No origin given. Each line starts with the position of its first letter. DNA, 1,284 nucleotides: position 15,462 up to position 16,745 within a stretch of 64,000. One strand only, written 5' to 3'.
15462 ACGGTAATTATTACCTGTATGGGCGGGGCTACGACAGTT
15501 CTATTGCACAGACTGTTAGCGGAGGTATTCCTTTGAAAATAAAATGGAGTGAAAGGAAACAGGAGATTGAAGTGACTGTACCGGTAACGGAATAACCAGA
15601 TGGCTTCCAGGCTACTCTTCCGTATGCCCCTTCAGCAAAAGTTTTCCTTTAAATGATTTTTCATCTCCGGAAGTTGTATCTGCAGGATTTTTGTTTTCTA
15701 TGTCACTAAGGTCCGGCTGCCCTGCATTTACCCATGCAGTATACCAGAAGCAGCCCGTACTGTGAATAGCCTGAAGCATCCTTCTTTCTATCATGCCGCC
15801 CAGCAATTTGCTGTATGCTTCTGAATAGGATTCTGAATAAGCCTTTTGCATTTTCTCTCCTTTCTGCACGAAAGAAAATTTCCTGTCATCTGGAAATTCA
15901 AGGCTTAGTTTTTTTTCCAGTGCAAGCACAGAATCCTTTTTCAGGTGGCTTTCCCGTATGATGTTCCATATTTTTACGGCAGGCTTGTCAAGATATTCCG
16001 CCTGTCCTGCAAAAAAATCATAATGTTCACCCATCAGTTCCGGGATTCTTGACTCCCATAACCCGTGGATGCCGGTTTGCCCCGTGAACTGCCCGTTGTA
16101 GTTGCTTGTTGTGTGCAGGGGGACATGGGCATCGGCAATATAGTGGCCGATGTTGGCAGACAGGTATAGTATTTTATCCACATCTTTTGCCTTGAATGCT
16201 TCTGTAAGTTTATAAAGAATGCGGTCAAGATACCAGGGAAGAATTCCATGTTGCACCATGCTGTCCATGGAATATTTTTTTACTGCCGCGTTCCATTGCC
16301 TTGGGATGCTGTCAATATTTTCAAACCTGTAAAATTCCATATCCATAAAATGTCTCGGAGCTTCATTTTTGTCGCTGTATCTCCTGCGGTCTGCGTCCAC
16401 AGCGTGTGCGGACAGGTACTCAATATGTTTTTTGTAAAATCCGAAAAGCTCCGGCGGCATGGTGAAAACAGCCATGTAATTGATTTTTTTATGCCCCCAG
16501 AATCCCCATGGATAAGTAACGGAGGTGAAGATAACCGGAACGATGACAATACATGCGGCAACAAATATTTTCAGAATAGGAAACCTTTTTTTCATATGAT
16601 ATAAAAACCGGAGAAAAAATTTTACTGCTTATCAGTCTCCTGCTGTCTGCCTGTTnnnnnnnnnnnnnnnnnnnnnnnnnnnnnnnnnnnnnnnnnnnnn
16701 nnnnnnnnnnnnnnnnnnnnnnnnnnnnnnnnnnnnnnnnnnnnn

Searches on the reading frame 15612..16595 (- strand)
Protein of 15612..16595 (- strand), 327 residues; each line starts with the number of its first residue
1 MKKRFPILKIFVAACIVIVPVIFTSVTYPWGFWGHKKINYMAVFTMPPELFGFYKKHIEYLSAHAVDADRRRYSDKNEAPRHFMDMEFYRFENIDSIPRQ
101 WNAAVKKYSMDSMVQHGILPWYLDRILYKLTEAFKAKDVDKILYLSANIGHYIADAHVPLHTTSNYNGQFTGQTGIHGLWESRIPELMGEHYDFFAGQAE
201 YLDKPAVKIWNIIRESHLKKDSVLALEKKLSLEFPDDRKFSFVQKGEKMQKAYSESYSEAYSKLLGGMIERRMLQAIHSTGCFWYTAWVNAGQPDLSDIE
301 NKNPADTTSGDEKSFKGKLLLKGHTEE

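Call 13: find_related_loci(query=window:15612-16595:-, collection=genome_contigs, flank=10000)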
Query window:15612-16595:- (327 aa) in genome_contigs; peptide patterns used: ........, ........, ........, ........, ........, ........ (x = any residue, [..] = any of these).
76 stretches matched a pattern; 43 encode a relative of the query (tblastn E <= 1e-3); 43 distinct loci.
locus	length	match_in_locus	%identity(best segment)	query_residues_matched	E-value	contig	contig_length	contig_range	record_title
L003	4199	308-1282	51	6-326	2e-118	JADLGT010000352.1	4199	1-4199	MAG: Bacteroidia bacterium isolate SJ452 c_000001754991, whole genome shotgun sequence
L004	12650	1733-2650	52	10-319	9e-115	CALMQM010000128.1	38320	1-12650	MAG TPA_asm: uncultured Bacteroidetes bacterium isolate SRR1772177_bin.147_CONCOCT_v1.1_MAG genome assembly, contig: ERZ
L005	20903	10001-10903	54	1-306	1e-114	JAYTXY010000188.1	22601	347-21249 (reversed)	MAG: Bacteroidota bacterium isolate GFS_6010 GFS_6010_187, whole genome shotgun sequence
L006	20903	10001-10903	55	1-306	5e-113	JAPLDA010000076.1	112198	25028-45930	MAG: Bacteroidetes bacterium isolate LacPavin_0818_WC45_MAG_44_19 LacPavin_0818_WC45_scaffold_312483, whole genome shotg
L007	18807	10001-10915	54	30-327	1e-112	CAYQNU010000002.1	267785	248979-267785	MAG TPA_asm: uncultured Flavobacteriales bacterium isolate SRP329715_co2_57 genome assembly, contig: NODE_53_length_2677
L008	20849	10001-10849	57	24-306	3e-112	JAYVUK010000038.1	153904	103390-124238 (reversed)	MAG: Bacteroidota bacterium isolate GL74_UP_metabinner_7 GL74_UP_metabinner_7_37, whole genome shotgun sequence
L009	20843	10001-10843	55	15-296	5e-112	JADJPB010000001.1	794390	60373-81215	MAG: Bacteroidetes bacterium isolate Fred_18-Q3-R57-64_BATAC.296 tig00004087-10-7957970, whole genome shotgun sequence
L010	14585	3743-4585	54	15-296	4e-110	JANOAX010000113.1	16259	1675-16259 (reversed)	MAG: Bacteroidota bacterium isolate VAR_18_metabat_267 VAR_18_k141_2714560, whole genome shotgun sequence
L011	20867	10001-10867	54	2-296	2e-110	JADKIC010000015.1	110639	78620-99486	MAG: Bacteroidetes bacterium isolate Skiv_18-Q3-R9-52_BATAC.354 tig00016287-10-1103730, whole genome shotgun sequence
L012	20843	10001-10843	54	15-296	6e-110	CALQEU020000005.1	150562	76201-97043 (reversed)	MAG: Bifidobacterium breve isolate HRS-HS12-bin-145 genome assembly, contig: HRSG-H12-C56, whole genome shotgun sequence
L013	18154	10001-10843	54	15-296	9e-110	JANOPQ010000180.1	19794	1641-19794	MAG: Bacteroidota bacterium isolate VAR_4_metabat_461 VAR_4_k141_96662, whole genome shotgun sequence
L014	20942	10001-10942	52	24-322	9e-108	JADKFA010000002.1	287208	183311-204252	MAG: Bacteroidetes bacterium isolate Rand_18-Q3-R56-63_BATAC.320 tig00002308-10-2865140, whole genome shotgun sequence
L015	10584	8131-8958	56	25-300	2e-107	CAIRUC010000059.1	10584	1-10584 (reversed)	MAG: uncultured Bacteroidetes bacterium isolate LJ_bin-3261 genome assembly, contig: bin-3261:059/141, whole genome shot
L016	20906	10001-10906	52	30-324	5e-105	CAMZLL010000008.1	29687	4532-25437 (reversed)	uncultured Cryomorphaceae bacterium isolate TAG_MAG_00016 genome assembly, contig: TAG_MAG_00016_000000000151, whole gen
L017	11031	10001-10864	53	12-306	3e-104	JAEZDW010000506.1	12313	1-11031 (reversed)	MAG: Bacteroidetes bacterium isolate OH_CBrB_307 k127_1396639, whole genome shotgun sequence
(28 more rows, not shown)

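Call 15: find_homologous_proteins(query=window:15612-16595:-, max_evalue=1e-60)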
Query window:15612-16595:- (327 aa): 7864 proteins with E <= 1e-60 among 8000 candidates; the best 120 are listed.
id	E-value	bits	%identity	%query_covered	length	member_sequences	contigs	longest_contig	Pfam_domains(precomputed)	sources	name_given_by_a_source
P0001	3.9e-225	764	100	100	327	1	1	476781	PF00882.25,PF02265.23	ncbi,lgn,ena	-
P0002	1.2e-118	414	53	100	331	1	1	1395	PF02265.23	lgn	-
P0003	2.8e-118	413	55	94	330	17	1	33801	PF02265.23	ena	-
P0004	6.1e-117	409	57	90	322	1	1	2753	PF00882.25,PF02265.23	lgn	-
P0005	7.2e-117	409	55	93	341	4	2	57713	PF02265.23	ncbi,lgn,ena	-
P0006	1.6e-116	407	53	98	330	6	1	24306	-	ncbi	-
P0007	1.9e-116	407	55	98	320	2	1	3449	PF02265.23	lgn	-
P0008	2.2e-116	407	55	98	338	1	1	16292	PF02265.23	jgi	jgi:hypothetical protein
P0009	2.5e-116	407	55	95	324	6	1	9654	PF02265.23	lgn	-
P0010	2.5e-116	407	53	96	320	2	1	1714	-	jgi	jgi:hypothetical protein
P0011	2.7e-116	407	58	86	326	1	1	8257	PF00882.25,PF02265.23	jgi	jgi:hypothetical protein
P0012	7.9e-116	405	56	92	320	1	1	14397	PF00882.25,PF02265.23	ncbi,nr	ncbi:MAG: zinc dependent phospholipase C family protein [Bacteroidetes bacterium]|nr:zinc dependent 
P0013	1.3e-115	405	53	98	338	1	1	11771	-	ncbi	-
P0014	1.3e-115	404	52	97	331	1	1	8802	PF02265.23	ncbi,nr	ncbi:MAG TPA: zinc dependent phospholipase C family protein [Bacteroidia bacterium]|nr:zinc dependen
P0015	2.7e-115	403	56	94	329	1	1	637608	PF02265.23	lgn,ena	-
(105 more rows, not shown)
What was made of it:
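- On Horizontally acquired genomic island: The nearest relatives of the flanking nuclease are 53-60% identical, both among 5.8 billion proteins and among GTDB species representatives (calls 13, 15).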

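Call 38: search_protein_families(library=pfam, proteins=[L008:10959-12194:-, L008:12391-13635:-, L008:13670-18454:-, L008:19055-20248:-], max_evalue=0.001)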
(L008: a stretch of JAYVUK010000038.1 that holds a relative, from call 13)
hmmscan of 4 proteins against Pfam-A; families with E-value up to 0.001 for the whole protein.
L008:10959-12194:- (411 aa): 9 families
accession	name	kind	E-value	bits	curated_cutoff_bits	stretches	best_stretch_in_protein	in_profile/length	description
PF24681.1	Kelch_KLHDC2_KLHL20_DRC7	-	1.8e-19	70.3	50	2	129-220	102-193/221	KLHDC2/KLHL20/DRC7 Kelch-repeats domain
PF01344.31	Kelch_1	-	3.1e-17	62.2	20.1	1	83-121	2-40/46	Kelch motif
PF13415.12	Kelch_3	-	1.8e-16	60.3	22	1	140-180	1-41/48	Galactose oxidase, central domain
PF24996.1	NANM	-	5.2e-14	52.3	45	2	133-220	10-98/350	N-acetylneuraminate epimerase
PF18962.6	Por_Secre_tail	-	3e-13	50.3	27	1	337-409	1-74/75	Secretion system C-terminal sorting domain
PF13964.12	Kelch_6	-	6.6e-12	45.4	25.3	0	242-279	15-47/50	Kelch motif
PF24981.1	Beta-prop_ATRN-LZTR1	-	7.7e-10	38.9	50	1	108-307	15-225/289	Attractin/LZTR1 beta-propeller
PF13418.12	Kelch_4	-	6.9e-08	32.8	21.6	0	82-121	1-42/49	Galactose oxidase, central domain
PF07646.21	Kelch_2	-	1.5e-07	31.4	21.3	0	83-121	2-42/48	Kelch motif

L008:12391-13635:- (414 aa): 1 family
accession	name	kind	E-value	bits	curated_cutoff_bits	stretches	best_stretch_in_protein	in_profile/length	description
PF13573.12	SprB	-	3e-13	49.6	28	2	161-190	7-36/37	SprB repeat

L008:13670-18454:- (1594 aa): 3 families
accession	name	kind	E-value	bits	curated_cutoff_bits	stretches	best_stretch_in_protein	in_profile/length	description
PF05593.20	RHS_repeat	-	1.1e-106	348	22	15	854-890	1-37/38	RHS Repeat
PF20148.4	DUF6531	-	1.8e-10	41.5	24.1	1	69-137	4-71/74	Domain of unknown function (DUF6531)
PF25023.1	TEN_YD-shell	-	7.6e-07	28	50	1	1199-1374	689-865/909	Teneurin YD-shell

L008:19055-20248:- (397 aa): 3 families
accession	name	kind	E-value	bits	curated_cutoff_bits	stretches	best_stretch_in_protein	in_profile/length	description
PF00712.24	DNA_pol3_beta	-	7.1e-35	120.2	24.4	2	25-144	1-120/120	DNA polymerase III beta subunit, N-terminal domain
PF02767.21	DNA_pol3_beta_2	-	3.4e-28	98.7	27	1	153-267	1-116/116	DNA polymerase III beta subunit, central domain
PF02768.20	DNA_pol3_beta_3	-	1.9e-23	83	27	1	271-387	3-118/121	DNA polymerase III beta subunit, C-terminal domain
